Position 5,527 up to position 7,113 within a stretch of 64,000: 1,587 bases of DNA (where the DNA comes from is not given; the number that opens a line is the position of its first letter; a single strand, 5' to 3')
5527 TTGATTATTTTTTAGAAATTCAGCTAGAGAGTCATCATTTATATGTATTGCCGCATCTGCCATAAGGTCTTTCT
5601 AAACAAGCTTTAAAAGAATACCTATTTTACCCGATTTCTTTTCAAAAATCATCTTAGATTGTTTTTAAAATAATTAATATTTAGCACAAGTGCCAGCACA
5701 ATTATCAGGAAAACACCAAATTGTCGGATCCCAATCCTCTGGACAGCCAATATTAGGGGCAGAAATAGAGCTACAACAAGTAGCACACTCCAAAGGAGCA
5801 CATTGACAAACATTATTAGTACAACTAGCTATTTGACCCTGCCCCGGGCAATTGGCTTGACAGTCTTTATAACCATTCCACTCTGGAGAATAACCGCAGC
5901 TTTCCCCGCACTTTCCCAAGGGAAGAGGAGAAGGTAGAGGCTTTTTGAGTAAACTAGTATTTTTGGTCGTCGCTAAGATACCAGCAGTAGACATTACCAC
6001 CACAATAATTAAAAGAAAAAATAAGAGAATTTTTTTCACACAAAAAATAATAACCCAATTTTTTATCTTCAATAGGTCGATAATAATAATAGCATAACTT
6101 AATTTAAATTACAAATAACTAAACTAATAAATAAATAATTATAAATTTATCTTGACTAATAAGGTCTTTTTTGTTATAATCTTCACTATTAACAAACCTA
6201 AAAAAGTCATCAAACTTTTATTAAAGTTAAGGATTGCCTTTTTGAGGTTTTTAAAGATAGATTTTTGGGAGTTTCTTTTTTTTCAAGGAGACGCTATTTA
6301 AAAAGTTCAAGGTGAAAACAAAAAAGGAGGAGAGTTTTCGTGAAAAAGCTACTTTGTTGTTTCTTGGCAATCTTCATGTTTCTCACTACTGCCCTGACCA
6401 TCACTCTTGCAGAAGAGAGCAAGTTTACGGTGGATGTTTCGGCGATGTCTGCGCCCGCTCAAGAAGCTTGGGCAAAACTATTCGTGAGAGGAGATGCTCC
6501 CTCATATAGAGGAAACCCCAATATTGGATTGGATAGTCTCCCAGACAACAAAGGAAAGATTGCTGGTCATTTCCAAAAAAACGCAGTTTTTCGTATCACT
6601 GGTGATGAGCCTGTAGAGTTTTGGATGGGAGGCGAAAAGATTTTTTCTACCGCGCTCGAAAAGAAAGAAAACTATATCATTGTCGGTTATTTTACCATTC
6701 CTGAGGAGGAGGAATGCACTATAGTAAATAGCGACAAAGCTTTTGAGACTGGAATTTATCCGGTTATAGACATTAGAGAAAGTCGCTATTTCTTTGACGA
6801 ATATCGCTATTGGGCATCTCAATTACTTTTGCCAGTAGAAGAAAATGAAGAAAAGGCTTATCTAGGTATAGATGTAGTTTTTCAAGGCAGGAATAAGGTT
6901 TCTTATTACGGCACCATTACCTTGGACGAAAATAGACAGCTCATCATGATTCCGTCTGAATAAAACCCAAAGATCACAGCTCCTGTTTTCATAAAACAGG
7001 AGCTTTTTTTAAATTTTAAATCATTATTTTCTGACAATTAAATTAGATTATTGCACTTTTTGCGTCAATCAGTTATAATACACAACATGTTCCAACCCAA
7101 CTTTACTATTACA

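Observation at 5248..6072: Secreted 14-cysteine mini-protein encoded directly upstream of trxA-trxB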

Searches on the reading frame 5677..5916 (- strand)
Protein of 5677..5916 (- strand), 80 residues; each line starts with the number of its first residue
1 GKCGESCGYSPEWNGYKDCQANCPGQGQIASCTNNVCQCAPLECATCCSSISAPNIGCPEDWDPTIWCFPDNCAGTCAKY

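Call 41: predict_structure(protein=window:5677-5916:-)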
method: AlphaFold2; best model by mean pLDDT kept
length: 80 residues; sequences in the alignment: 1
mean_pLDDT: 57.3   pTM: 0.35
mean pLDDT of the five models: 57.3, 55.4, 49.3, 47.7, 43.4
residues with pLDDT >= 90: 0; 70-90: 2; 50-70: 62; < 50: 16
segments of 3 or more residues with pLDDT < 50: 43-45, 50-56
pLDDT, mean of each block of 10 residues (from residue 1): 59 58 57 66 49 53 60 57
secondary structure, 60 per line:
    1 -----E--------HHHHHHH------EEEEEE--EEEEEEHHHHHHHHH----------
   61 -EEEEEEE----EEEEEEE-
elements in order: H15-21 E28-33 E36-41 H42-50 E62-68 E73-79

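Call 49: find_related_loci(query=window:5677-5916:-, collection=metagenome_contigs, flank=6000)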
Query window:5677-5916:- (80 aa) in metagenome_contigs; peptide patterns used: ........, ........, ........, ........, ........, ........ (x = any residue, [..] = any of these).
63 stretches matched a pattern, but none encodes a relative of the query by tblastn (E <= 1e-3).

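Call 64: search_protein_families(library=pfam, proteins=[window:5677-5916:-], max_evalue=10)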
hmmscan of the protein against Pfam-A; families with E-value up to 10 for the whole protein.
seq(80 aa): 1 family
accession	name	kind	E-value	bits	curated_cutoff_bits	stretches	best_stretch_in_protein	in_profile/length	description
PF05453.18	Toxin_6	-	0.0022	18.9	25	1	17-40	4-27/28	BmTXKS1/BmP02 toxin family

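Call 65: search_solved_structures(query=window:5677-5916:-, max_evalue=10, show_alignments=3)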
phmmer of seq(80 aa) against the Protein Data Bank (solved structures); distinct sequences matched with E-value up to 10: 2.
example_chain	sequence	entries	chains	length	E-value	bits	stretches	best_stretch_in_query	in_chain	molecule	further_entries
6ruu_A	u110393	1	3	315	0.29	14.7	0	46-79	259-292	Interleukin-1 receptor-associated kinase 3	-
6ziw_I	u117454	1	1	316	0.29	14.7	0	46-79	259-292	Interleukin-1 receptor-associated kinase 3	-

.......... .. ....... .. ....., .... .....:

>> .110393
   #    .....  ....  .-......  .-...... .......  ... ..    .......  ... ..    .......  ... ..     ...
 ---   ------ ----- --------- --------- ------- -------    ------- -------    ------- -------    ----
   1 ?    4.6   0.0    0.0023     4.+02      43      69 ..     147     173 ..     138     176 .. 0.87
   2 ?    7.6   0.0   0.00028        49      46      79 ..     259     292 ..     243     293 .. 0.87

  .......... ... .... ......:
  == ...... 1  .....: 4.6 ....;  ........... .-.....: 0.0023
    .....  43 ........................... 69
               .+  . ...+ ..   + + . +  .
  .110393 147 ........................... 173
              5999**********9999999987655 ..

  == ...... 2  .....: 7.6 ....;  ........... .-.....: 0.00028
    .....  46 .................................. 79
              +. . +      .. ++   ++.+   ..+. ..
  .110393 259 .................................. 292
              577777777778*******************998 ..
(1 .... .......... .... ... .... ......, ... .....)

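Call 78: fold_search(model_id=the predicted structure, library=pdb)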
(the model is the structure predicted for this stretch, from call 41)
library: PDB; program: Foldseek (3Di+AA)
matches with E <= 10: 10; with E <= 0.001: 0
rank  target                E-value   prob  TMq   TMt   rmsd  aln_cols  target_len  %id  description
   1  3p9a_F                2.0e+00  0.06  0.21  0.13  15.9        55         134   13  An atomic view of the nonameric small terminase subunit of Bacteriophage P22 (released 2012-05-09)
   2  1scy_MODEL_1_A        5.3e+00  0.12  0.28  0.60   2.1        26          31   27  DETERMINATION OF THE THREE-DIMENSIONAL STRUCTURE OF SCYLLATOXIN BY 1H NUCLEAR MAGNETIC RESONANCE (released 1995-01-26)
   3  7o1e                  6.1e+00  0.03  0.22  0.08  14.3        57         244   14  Crystal structure of PCNA from Chaetomium thermophilum (released 2022-04-13)
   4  3p9a_B                6.1e+00  0.02  0.21  0.13  15.7        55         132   13  An atomic view of the nonameric small terminase subunit of Bacteriophage P22 (released 2012-05-09)
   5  6b08_A                6.5e+00  0.03  0.22  0.12   9.1        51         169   22  Crystal structure of Pfs25 in complex with the transmission blocking antibody 1276 (released 2017-11-15)
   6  3p9a_C                6.5e+00  0.02  0.21  0.13  15.8        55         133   13  An atomic view of the nonameric small terminase subunit of Bacteriophage P22 (released 2012-05-09)
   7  1z1y_B                7.9e+00  0.05  0.26  0.14   9.7        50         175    8  Crystal structure of Methylated Pvs25, an ookinete protein from Plasmodium vivax (released 2005-12-06)
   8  8ezm_A                8.4e+00  0.03  0.23  0.13   9.2        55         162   20  Pfs25 in complex with transmission-reducing antibody AS01-63 (released 2023-08-16)
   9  8f5g_A                9.6e+00  0.05  0.22  0.12   3.5        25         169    8  NusG-RNA complex (released 2023-11-22)
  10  2mru_MODEL_1_A        9.6e+00  0.02  0.23  0.35   7.8        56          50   12  Structure of truncated EcMazE-DNA complex (released 2015-02-04)
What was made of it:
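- Closest known: Short scorpion K+ channel toxins. Same: Foldseek pairs the model core with scyllatoxin: TM 0.60 over 26 columns, E 5.3 (call 78).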

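Call 79: find_related_loci(query=window:5677-5916:-, collection=viral_contigs, flank=3000)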
Query window:5677-5916:- (80 aa) in viral_contigs; peptide patterns used: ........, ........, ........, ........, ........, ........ (x = any residue, [..] = any of these).
1 stretches matched a pattern, but none encodes a relative of the query by tblastn (E <= 1e-3).

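Call 80: search_dna_similar(query=window:5677-5916:-, collection=phages, mode=protein, max_evalue=1, max_rows=10)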
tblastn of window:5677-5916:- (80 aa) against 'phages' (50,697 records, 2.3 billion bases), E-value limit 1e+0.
No match.

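Call 81: search_dna_similar(query=window:5677-5916:-, collection=plasmids, mode=protein, max_evalue=1, max_rows=10)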
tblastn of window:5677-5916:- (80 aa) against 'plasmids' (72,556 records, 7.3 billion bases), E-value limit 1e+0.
No match.
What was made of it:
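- Tried and rejected: JGI metagenome scan (call 49), IMG/VR scan (call 79), and tblastn against phage and plasmid records (calls 80, 81): nothing.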

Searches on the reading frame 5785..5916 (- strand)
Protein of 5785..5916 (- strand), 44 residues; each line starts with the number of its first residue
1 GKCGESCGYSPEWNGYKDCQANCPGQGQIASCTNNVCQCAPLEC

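Call 64: search_protein_families(library=pfam, proteins=[window:5788-5916:-], max_evalue=10)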
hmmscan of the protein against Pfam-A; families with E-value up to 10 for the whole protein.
seq(43 aa): 2 families
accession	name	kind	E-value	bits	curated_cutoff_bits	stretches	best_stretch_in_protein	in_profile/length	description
PF05453.18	Toxin_6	-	0.00051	20.9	25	1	17-40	4-27/28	BmTXKS1/BmP02 toxin family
PF07127.16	Nodulin_late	-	0.062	14.1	30.4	1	17-38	34-54/54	Late nodulin domain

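Call 74: search_solved_structures(query=window:5785-5916:-, max_evalue=10, show_alignments=5)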
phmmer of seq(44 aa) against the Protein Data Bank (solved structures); distinct sequences matched with E-value up to 10: 8.
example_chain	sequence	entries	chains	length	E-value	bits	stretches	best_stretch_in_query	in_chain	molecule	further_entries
1pjv_A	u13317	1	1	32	0.12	16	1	16-41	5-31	Cobatoxin 1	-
6d9o_A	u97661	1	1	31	0.18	15.5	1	17-41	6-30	Potassium channel toxin alpha-KTx 5.4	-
6d8s_A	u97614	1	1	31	0.22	15.2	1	17-41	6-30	Potassium channel toxin alpha-KTx 5.4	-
6d8t_A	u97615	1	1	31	0.22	15.2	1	17-41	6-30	Potassium channel toxin alpha-KTx 5.4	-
6vnz_A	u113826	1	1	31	0.25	15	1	17-41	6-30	Potassium channel toxin alpha-KTx 5.4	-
6d8h_A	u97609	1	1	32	0.3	14.8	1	17-42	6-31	Potassium channel toxin alpha-KTx 5.4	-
1acw_A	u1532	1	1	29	0.76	13.5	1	17-42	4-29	NATURAL SCORPION PEPTIDE P01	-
1wm7_A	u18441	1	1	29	0.94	13.2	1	17-41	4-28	Neurotoxin BmP01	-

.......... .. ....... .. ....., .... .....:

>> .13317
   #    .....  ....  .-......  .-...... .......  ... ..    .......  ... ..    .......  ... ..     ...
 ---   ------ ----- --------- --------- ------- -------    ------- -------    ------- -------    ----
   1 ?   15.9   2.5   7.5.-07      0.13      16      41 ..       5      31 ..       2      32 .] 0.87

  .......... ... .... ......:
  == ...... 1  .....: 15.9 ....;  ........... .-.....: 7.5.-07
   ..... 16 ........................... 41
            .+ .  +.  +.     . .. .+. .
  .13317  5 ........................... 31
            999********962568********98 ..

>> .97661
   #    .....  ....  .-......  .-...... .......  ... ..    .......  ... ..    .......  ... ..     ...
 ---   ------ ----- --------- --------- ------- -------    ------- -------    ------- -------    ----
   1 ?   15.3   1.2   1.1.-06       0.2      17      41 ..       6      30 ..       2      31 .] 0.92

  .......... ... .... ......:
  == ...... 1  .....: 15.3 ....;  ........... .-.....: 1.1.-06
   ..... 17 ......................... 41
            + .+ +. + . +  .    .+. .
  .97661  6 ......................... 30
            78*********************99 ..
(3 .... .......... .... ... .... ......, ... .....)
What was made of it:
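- Closest known: Short scorpion K+ channel toxins. Same: Identical, gapless Cys spacing CxxxC-x8-C-x4-CxC-xP (call 74).
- All 8 PDB sequence hits are alpha-KTx toxins, and the alignments shown are gapless or have a single gap (call 74).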

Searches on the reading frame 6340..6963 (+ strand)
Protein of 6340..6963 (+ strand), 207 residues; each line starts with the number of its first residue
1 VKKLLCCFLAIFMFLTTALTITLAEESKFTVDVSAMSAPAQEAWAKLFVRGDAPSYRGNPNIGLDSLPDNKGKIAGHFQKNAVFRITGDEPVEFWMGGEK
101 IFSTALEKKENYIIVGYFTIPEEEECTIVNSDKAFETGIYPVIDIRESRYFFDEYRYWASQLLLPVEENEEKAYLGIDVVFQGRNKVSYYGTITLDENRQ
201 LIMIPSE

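Call 3: search_protein_families(library=pfam, proteins=[window:6340-6963:+], max_evalue=0.1)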
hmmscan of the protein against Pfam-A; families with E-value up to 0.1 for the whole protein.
window:6340-6963:+ (207 aa): 1 family
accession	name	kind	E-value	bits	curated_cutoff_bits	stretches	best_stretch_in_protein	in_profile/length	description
PF17317.7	MFA1_2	-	0.08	13.1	25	0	106-122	14-30/34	Mating hormone A-factor 1&2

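Call 58: search_protein_families(library=ncbifam, proteins=[window:6340-6963:+], max_evalue=0.1)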
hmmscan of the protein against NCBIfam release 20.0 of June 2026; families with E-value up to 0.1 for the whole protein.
window:6340-6963:+ (207 aa): 0 families

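Call 63: find_related_loci(query=window:6340-6963:+, collection=metagenome_contigs, flank=4000)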
Query window:6340-6963:+ (207 aa) in metagenome_contigs; peptide patterns used: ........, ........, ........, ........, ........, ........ (x = any residue, [..] = any of these).
370 stretches matched a pattern, but none encodes a relative of the query by tblastn (E <= 1e-3).
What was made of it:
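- Tried and rejected: The 207-aa neighbour has no relatives in JGI metagenomes (call 63).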
